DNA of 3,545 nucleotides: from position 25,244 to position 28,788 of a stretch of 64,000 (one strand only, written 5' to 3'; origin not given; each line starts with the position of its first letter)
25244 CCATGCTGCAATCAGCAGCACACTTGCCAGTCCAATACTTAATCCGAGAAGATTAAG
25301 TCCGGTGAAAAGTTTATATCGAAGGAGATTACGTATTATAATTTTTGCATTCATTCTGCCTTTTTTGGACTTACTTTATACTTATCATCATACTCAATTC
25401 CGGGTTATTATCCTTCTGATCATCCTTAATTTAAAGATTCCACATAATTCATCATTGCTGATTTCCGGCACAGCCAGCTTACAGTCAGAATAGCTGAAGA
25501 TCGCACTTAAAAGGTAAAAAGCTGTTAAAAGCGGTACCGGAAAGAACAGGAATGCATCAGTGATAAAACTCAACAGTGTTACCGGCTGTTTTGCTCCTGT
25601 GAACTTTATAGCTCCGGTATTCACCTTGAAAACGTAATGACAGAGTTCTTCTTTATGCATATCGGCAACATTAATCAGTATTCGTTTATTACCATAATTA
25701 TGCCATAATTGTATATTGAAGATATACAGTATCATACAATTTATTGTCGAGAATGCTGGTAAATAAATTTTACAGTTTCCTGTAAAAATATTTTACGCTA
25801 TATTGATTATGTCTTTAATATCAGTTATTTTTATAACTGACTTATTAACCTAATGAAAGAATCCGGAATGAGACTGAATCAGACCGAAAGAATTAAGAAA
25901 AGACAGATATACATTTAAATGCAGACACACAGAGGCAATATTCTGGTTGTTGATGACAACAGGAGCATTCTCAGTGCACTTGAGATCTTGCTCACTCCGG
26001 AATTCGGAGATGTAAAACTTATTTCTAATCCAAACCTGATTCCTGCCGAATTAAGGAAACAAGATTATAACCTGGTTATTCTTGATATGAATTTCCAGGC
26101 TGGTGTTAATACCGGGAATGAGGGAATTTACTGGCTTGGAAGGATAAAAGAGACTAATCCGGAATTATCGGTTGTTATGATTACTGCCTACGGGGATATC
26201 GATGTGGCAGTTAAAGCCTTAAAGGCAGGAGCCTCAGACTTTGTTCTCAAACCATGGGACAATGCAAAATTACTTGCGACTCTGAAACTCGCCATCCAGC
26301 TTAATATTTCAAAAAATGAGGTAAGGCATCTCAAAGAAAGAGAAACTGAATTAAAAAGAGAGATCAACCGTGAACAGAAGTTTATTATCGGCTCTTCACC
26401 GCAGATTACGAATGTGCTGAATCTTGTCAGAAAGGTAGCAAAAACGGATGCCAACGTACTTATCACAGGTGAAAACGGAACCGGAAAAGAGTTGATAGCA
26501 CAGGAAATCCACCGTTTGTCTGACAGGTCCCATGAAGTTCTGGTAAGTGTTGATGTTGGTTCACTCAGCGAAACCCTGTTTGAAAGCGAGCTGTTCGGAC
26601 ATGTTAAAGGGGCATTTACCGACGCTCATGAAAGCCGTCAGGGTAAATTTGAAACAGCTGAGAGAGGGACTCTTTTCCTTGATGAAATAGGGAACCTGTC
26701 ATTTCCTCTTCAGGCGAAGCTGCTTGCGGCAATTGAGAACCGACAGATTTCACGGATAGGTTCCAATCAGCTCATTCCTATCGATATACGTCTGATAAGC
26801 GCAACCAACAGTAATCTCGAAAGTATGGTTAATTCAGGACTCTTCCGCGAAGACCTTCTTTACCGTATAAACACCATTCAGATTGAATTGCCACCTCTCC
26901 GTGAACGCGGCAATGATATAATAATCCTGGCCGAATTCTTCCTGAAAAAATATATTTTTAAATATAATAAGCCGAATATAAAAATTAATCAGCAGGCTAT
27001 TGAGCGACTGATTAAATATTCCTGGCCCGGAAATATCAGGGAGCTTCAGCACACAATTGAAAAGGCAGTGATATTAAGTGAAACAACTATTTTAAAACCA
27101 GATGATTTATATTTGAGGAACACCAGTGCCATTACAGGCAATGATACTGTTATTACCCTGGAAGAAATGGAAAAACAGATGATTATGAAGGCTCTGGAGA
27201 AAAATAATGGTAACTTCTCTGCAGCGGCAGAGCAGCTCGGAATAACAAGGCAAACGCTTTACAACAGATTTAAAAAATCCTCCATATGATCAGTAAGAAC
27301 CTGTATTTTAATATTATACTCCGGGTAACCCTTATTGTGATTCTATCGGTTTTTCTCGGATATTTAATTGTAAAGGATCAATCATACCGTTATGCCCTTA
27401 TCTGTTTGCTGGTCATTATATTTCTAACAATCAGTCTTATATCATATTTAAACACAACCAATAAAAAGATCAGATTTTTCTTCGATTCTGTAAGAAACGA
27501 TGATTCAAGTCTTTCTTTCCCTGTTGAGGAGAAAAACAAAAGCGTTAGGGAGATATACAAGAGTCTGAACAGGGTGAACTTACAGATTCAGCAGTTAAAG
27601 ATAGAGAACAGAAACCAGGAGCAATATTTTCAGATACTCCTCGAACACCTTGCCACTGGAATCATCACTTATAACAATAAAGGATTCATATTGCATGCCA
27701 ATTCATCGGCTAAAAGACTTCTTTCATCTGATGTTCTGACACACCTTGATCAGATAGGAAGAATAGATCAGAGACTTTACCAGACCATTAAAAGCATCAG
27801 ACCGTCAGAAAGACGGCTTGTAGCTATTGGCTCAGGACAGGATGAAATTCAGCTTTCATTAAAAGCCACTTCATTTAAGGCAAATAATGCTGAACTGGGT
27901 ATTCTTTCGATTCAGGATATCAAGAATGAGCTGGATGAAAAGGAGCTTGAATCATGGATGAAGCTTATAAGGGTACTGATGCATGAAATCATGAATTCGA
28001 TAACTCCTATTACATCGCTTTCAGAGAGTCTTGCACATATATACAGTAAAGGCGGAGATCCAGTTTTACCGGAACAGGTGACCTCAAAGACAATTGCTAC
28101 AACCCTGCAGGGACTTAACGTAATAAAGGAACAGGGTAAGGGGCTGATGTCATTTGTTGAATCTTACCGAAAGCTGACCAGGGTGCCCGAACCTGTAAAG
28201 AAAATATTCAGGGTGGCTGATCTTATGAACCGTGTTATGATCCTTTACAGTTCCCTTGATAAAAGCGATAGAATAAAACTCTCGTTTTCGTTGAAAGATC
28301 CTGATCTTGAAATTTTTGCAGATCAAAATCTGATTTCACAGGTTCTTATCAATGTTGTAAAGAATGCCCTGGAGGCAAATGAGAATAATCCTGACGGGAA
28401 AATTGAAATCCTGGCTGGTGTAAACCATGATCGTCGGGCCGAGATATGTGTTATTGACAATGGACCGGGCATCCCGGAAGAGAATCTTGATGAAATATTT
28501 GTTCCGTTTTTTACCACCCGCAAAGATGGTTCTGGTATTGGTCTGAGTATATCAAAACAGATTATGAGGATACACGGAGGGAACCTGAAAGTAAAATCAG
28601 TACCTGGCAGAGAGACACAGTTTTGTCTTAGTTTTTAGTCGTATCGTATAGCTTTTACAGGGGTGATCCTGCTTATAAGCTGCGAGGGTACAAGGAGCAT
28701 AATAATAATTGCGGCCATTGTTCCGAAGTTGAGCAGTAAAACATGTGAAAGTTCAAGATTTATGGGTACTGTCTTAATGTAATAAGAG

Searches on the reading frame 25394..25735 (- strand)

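Call 6: search_protein_families(library=pfam, proteins=[window:25394-25735:-], max_evalue=1)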
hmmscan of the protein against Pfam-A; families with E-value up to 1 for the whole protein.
window:25394-25735:- (113 aa): 1 family
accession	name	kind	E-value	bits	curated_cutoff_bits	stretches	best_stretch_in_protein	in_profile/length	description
PF22131.1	CjCas9_PI_CTD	-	0.18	12.5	21.9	1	18-46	3-32/76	CRISPR-associated endonuclease CjCas9 PI-CTD domain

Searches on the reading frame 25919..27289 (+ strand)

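Call 6: search_protein_families(library=pfam, proteins=[window:25919-27289:+], max_evalue=1)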
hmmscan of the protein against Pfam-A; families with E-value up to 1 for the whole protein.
window:25919-27289:+ (456 aa): 25 families
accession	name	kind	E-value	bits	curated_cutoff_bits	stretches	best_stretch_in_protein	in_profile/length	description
PF00158.32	Sigma54_activat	-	8e-66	221.3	20.2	1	156-323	1-168/168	Sigma-54 interaction domain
PF25601.1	AAA_lid_14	-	8.8e-22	77.2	27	1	328-398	1-71/87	AAA+ ATPase lid domain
PF00072.30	Response_reg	-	3.4e-20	72.7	30.2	1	8-122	1-110/111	Response regulator receiver domain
PF14532.12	Sigma54_activ_2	-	7.3e-20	72.1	25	1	157-327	1-138/138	Sigma-54 interaction domain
PF02954.25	HTH_8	-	8.1e-16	57.9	22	1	413-453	1-41/42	Bacterial regulatory protein, Fis family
PF07728.20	AAA_5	-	6.9e-07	29.8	22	1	179-299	1-124/139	AAA domain (dynein-related subfamily)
PF01078.27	Mg_chelatase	-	2.5e-06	27.5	20.3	1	177-298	22-158/207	Magnesium chelatase, subunit ChlI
PF13556.12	HTH_30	-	0.00013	22.1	27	1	428-453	10-35/59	PucR C-terminal helix-turn-helix domain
PF13191.12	AAA_16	-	0.00023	22.1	32.6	1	157-232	3-85/167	AAA ATPase domain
PF18024.7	HTH_50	-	0.00049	20.2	27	1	414-453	8-46/50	Helix-turn-helix domain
PF00004.35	AAA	-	0.0014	19.5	21.2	1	180-298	1-110/131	ATPase family associated with various cellular activities (AAA)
PF13245.12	AAA_19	-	0.0027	18.3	25.1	1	175-287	9-131/134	AAA domain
PF07724.20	AAA_2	-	0.0059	17.1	27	1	178-279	4-106/166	AAA domain (Cdc48 subfamily)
PF12775.13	AAA_7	-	0.0083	16.1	25.8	1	166-203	22-59/181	P-loop containing dynein motor region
PF13542.12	HTH_Tnp_ISL3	-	0.0093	15.9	27.4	1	419-452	17-48/51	Helix-turn-helix domain of transposase family ISL3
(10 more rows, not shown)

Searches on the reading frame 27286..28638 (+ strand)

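Call 6: search_protein_families(library=pfam, proteins=[window:27286-28638:+], max_evalue=1)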
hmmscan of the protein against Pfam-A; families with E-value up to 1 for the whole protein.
window:27286-28638:+ (450 aa): 11 families
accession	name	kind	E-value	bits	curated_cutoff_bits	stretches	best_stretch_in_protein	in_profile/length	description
PF02518.31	HATPase_c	-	1.3e-23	84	26.4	1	346-449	2-106/111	Histidine kinase-, DNA gyrase B-, and HSP90-like ATPase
PF13589.12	HATPase_c_3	-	1.7e-06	28.6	25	1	352-414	5-62/137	Histidine kinase-, DNA gyrase B-, and HSP90-like ATPase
PF14501.12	HATPase_c_5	-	0.0031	17.8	22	1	350-437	6-89/102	GHKL domain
PF13188.13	PAS_8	-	0.0055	17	21.8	1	114-155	2-40/65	PAS domain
PF14584.11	DUF4446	-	0.008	16.6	27.4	1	38-114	7-81/150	Protein of unknown function (DUF4446)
PF05008.21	V-SNARE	-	0.032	15.1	25.9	1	60-112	10-63/92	Vesicle transport v-SNARE protein N-terminus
PF13426.13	PAS_9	-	0.055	14.2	27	1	125-212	3-101/103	PAS domain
PF13581.12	HATPase_c_2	-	0.07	13.6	27.4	1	360-427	42-109/127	Histidine kinase-like ATPase domain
PF03189.18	Otopetrin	-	0.098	12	27.8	1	99-175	290-364/434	Otopetrin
PF00989.32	PAS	-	0.1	13.1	22.6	1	116-146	4-34/113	PAS fold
PF03594.19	BenE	-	0.48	9.7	27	1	15-52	144-181/378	Benzoate membrane transport protein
